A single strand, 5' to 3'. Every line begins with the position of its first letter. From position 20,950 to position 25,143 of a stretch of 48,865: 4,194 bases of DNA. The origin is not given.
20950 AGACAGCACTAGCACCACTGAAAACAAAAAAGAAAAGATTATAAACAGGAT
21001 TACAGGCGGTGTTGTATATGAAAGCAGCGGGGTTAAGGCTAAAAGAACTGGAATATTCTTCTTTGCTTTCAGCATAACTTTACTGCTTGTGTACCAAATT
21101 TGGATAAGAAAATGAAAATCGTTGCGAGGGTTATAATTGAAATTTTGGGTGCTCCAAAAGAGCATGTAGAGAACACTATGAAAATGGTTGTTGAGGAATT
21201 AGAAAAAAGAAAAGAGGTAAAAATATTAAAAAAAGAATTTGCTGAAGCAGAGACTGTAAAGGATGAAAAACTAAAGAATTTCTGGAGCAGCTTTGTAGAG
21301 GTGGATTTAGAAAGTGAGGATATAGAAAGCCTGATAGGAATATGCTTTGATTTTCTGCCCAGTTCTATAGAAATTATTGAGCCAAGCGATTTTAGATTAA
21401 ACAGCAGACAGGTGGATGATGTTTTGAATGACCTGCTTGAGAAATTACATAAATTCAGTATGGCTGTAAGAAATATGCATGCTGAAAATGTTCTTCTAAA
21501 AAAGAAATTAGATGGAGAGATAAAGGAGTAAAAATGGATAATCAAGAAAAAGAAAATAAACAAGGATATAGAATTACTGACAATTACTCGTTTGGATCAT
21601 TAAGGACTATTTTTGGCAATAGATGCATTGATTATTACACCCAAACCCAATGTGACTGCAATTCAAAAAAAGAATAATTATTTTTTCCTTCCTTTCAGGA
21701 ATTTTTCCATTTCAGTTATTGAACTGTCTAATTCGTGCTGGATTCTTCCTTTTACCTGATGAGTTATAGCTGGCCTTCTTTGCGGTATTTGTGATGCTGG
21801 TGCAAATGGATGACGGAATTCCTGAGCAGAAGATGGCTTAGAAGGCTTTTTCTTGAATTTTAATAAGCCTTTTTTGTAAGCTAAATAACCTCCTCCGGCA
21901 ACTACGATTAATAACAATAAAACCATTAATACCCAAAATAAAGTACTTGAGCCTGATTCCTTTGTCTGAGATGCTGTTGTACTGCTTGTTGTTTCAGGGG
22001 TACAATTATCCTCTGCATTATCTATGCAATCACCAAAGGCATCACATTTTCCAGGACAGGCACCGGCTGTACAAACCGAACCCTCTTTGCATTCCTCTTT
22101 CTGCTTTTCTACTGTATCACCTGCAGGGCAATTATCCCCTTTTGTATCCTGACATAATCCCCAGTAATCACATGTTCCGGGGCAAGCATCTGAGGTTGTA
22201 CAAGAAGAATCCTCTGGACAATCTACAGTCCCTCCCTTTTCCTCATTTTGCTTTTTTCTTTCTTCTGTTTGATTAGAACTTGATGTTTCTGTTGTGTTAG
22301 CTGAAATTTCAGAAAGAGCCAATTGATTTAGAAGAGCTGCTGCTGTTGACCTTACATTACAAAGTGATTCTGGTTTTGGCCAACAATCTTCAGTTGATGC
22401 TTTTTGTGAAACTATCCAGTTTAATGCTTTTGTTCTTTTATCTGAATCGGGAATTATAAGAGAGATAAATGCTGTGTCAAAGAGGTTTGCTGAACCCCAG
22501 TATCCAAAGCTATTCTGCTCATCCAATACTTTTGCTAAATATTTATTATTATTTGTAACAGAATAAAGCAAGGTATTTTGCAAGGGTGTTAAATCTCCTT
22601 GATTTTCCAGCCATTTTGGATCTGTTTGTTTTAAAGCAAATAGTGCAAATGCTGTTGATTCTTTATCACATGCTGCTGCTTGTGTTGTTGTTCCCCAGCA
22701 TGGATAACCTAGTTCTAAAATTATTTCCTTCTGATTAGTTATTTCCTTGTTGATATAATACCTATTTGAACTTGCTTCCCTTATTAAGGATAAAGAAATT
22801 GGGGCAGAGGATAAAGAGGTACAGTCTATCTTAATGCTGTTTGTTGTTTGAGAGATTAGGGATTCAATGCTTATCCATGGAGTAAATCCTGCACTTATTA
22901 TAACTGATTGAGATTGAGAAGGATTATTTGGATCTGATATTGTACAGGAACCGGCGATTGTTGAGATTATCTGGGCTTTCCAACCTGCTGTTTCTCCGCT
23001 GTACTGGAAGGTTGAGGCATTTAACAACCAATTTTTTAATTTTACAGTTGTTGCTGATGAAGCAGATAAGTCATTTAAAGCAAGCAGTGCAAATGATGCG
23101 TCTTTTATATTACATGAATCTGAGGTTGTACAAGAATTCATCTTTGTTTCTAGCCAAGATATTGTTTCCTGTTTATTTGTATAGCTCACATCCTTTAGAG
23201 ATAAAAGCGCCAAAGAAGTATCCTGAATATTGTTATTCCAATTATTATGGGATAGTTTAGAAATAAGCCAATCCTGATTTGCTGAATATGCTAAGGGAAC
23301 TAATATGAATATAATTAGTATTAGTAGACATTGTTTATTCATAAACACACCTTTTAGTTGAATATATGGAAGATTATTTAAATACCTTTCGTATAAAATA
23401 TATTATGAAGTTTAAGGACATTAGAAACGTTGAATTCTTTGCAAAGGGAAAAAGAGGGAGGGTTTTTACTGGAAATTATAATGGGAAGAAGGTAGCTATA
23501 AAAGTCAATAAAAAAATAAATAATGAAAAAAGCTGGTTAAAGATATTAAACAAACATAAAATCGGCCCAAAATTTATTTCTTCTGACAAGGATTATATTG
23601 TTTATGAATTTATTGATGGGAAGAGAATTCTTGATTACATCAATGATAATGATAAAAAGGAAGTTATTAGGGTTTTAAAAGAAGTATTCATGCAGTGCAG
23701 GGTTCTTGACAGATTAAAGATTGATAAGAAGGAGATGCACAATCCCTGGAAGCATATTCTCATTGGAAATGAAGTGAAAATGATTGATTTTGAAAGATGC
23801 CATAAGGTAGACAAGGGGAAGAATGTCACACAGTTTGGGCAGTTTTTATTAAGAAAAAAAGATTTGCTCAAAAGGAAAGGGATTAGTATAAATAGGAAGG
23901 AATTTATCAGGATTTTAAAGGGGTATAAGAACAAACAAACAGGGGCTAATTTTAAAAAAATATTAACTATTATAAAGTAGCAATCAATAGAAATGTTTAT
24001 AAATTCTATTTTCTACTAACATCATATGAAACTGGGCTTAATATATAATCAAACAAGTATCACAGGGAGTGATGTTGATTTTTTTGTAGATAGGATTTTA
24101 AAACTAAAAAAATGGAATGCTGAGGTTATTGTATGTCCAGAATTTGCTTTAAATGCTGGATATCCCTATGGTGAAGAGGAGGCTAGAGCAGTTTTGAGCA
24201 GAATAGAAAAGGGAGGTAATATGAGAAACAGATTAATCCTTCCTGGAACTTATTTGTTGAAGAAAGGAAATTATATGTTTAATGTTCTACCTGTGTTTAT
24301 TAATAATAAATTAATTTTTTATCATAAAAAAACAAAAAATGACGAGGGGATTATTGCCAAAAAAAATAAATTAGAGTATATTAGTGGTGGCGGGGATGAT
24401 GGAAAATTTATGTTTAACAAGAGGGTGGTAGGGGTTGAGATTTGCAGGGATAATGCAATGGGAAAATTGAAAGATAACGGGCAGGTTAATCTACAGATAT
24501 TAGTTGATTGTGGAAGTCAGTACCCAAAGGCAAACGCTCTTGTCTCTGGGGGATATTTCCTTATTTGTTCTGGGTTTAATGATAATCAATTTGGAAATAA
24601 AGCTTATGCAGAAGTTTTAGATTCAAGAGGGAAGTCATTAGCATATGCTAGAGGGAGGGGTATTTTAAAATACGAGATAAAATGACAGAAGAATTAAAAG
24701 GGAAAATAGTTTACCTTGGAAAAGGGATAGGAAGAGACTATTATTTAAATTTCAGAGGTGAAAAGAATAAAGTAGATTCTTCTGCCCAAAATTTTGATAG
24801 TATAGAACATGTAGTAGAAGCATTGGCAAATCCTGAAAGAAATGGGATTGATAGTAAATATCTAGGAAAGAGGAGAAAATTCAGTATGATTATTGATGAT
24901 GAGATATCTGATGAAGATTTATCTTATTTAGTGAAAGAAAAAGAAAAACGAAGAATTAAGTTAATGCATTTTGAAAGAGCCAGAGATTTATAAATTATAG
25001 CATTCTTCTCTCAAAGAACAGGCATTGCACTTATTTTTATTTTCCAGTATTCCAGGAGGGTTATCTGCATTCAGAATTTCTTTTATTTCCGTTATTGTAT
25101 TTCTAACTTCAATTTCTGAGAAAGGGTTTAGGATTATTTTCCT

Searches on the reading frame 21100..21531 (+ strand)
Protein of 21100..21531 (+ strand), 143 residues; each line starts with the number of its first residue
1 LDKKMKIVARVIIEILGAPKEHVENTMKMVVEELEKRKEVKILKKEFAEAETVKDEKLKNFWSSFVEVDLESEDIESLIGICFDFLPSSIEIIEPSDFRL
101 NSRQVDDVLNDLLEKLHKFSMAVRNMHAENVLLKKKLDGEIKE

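Call 41: search_protein_families(library=pfam, max_evalue=1, proteins=[window:21100-21531:+])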
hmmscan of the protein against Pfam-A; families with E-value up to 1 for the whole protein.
window:21100-21531:+ (143 aa): 2 families
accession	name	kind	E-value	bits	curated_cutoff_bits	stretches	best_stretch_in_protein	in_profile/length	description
PF09755.14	DUF2046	-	0.0019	17.8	24.7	1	102-141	241-280/305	Uncharacterized conserved protein H4 (DUF2046)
PF03172.18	HSR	-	0.086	13.5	24.9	1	20-66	51-97/99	HSR domain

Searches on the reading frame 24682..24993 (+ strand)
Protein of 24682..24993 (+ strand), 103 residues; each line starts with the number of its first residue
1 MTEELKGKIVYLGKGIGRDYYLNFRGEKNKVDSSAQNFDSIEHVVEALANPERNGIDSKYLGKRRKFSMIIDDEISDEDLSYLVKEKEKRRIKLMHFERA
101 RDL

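Call 41: search_protein_families(library=pfam, max_evalue=1, proteins=[window:24682-24993:+])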
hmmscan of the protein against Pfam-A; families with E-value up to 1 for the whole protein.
window:24682-24993:+ (103 aa): 1 family
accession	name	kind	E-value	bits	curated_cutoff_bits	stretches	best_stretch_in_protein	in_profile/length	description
PF09177.16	STX6_10_61_N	-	0.098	13.6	29.4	1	29-77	48-97/99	Syntaxin 6/10/61, N-terminal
